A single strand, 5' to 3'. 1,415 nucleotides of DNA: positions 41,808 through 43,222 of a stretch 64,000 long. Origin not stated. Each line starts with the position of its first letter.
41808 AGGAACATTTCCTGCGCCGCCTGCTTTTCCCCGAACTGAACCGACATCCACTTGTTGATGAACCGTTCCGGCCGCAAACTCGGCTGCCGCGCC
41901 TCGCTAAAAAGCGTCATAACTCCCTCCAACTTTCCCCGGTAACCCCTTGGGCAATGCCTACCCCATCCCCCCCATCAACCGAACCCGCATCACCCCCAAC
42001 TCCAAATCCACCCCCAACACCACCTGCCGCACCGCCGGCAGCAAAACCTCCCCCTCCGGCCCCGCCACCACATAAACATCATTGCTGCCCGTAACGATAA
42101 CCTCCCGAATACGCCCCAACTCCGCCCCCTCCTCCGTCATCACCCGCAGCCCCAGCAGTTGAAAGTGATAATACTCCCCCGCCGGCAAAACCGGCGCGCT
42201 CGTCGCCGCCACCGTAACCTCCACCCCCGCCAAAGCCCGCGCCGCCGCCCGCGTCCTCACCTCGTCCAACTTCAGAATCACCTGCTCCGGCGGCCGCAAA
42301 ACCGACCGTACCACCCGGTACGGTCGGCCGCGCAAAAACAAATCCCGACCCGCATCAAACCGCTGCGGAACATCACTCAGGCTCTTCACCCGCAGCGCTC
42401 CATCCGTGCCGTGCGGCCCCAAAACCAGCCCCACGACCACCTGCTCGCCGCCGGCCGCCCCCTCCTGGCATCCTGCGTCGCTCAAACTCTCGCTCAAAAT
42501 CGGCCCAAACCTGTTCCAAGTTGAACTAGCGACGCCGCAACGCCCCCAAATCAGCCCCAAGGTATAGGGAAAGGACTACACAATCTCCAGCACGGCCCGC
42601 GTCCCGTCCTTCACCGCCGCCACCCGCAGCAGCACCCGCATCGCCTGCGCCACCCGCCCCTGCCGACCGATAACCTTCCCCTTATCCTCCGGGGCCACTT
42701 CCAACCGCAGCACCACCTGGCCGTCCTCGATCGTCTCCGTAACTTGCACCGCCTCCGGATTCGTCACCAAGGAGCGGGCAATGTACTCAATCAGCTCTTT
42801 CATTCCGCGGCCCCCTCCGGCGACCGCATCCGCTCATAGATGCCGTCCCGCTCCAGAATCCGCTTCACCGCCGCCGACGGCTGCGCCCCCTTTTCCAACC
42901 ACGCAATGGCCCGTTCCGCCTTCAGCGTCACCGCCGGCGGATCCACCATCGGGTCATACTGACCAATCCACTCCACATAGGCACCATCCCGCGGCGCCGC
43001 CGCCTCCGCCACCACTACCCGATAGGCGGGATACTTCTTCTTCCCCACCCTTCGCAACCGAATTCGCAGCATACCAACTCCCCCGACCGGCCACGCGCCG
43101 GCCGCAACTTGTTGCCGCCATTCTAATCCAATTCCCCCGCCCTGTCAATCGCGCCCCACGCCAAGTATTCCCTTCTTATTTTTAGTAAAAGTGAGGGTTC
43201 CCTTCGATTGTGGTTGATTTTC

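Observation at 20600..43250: ~22.6-kb block with reversed strand and codon skew: recent inversion or misjoin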

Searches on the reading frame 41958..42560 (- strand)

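Call 9: search_protein_families(library=pfam, proteins=[window:41958-42560:-])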
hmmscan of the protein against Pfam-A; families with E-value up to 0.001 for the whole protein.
window:41958-42560:- (200 aa): 3 families
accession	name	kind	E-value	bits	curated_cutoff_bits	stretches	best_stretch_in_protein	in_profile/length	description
PF01782.24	RimM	-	1.4e-11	44.9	23.5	1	42-118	1-81/84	RimM N-terminal domain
PF24986.1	PRC_RimM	-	1e-10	41.6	27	1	133-195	2-65/69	RimM PRC barrel domain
PF05239.21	PRC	-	1e-07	32.3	21.2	1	128-195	2-73/78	PRC-barrel domain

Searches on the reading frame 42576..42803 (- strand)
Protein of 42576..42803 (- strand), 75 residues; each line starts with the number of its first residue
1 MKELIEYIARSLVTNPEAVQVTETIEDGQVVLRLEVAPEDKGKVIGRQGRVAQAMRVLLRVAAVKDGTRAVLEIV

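Call 59: find_encoding_contigs(protein=window:42576-42803:-, flank=10000, max_places=10)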
Protein window:42576-42803:- (75 aa): no gene with exactly this product is on record in the collection.

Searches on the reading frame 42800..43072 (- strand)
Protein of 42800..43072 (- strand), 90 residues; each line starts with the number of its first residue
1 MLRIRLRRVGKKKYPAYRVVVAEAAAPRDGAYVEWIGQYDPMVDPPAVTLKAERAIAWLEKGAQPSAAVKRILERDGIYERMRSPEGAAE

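Call 35: find_encoding_contigs(protein=window:42800-43072:-, flank=10000, max_places=10)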
Protein window:42800-43072:- (90 aa): no gene with exactly this product is on record in the collection.
